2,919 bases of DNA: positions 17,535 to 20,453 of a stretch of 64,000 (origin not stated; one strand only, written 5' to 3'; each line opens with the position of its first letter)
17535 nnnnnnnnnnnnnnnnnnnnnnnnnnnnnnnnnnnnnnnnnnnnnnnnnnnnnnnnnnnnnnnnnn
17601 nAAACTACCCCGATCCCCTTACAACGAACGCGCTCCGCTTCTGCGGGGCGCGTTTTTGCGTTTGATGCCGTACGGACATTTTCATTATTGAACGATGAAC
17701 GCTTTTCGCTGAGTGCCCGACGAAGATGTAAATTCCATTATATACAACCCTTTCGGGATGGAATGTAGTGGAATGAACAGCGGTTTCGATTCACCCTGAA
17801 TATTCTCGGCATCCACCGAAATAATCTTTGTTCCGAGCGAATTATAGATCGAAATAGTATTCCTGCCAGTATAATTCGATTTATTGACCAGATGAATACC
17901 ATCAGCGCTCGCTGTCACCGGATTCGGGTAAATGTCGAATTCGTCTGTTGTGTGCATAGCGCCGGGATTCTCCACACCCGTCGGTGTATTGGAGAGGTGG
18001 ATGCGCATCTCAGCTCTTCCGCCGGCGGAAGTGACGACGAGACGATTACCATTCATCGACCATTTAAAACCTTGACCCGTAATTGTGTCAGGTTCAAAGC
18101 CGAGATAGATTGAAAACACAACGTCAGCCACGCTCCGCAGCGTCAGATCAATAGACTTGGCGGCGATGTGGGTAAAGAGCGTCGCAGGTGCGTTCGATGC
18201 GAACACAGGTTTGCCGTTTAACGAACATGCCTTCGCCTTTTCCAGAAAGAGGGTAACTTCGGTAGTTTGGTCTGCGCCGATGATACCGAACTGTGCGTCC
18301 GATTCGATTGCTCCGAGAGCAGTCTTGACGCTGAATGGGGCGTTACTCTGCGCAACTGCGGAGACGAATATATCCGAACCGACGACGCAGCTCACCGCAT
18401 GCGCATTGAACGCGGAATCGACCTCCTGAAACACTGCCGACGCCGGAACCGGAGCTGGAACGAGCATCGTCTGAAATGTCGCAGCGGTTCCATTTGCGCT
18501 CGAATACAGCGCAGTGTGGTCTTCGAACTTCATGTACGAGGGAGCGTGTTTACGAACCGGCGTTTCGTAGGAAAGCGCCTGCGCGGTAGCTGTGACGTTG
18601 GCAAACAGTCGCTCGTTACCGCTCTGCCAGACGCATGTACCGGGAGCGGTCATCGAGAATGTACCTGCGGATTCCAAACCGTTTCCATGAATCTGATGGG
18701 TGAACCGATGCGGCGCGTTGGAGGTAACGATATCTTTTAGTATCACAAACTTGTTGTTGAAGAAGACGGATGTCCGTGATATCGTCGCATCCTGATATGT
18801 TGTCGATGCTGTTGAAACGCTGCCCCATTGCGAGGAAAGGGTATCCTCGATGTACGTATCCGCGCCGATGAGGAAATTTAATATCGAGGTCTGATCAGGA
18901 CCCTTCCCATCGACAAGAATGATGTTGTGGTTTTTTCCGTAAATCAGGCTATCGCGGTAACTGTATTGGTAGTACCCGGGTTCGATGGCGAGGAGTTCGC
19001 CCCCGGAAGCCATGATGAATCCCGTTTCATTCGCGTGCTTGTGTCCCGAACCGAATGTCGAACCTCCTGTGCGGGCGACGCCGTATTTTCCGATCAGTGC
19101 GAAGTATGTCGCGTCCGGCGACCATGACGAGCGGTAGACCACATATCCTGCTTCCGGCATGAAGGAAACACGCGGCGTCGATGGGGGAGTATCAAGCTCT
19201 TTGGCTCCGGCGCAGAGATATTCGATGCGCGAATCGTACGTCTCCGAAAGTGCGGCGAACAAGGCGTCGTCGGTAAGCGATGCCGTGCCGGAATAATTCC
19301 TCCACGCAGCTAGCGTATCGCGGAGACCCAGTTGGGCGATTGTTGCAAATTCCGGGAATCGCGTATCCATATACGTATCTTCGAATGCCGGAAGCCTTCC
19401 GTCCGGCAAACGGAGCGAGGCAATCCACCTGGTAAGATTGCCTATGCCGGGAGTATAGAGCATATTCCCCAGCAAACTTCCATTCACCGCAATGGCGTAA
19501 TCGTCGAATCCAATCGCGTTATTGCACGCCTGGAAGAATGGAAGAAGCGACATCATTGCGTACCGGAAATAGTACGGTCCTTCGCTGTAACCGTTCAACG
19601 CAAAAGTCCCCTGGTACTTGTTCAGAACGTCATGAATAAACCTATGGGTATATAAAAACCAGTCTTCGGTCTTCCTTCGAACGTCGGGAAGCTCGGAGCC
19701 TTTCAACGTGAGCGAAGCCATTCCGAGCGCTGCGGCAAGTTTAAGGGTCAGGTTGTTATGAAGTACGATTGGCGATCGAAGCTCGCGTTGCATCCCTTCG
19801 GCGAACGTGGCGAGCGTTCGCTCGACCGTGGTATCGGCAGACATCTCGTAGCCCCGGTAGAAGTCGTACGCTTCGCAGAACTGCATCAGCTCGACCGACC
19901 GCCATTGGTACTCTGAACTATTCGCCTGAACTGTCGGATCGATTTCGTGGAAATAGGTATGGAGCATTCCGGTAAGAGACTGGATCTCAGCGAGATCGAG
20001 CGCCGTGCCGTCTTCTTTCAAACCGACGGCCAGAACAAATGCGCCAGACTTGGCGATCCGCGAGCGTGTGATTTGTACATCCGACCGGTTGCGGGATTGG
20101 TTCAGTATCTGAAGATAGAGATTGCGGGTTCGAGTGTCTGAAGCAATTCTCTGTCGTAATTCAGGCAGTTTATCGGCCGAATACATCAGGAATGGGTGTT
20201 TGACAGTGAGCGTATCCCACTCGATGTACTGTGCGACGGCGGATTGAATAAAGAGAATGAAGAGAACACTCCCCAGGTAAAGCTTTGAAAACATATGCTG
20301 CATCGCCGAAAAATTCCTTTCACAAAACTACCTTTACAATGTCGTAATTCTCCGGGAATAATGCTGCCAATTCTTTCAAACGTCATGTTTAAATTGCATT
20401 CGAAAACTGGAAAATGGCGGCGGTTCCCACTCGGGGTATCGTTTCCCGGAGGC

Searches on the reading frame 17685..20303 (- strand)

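Call 11: search_protein_families(library=pfam, proteins=[window:17685-20303:-], max_evalue=0.001)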
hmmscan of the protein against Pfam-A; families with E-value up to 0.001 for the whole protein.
window:17685-20303:- (872 aa): 2 families
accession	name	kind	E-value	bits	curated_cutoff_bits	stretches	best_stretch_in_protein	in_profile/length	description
PF07940.18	Hepar_II_III_C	-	8.1e-12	45.6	24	1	376-566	3-189/237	Heparinase II/III-like, C-terminal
PF18962.6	Por_Secre_tail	-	1.4e-08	35.3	27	1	791-871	1-75/75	Secretion system C-terminal sorting domain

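Call 12: search_protein_families(library=ncbifam, proteins=[window:17685-20303:-], max_evalue=0.001)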
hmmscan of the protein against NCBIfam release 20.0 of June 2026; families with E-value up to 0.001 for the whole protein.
window:17685-20303:- (872 aa): 1 family
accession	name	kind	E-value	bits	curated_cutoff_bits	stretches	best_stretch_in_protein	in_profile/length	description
TIGR04183.1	Por_Secre_tail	domain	5.6e-09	35.9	23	1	791-872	1-72/72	T9SS type A sorting domain-containing protein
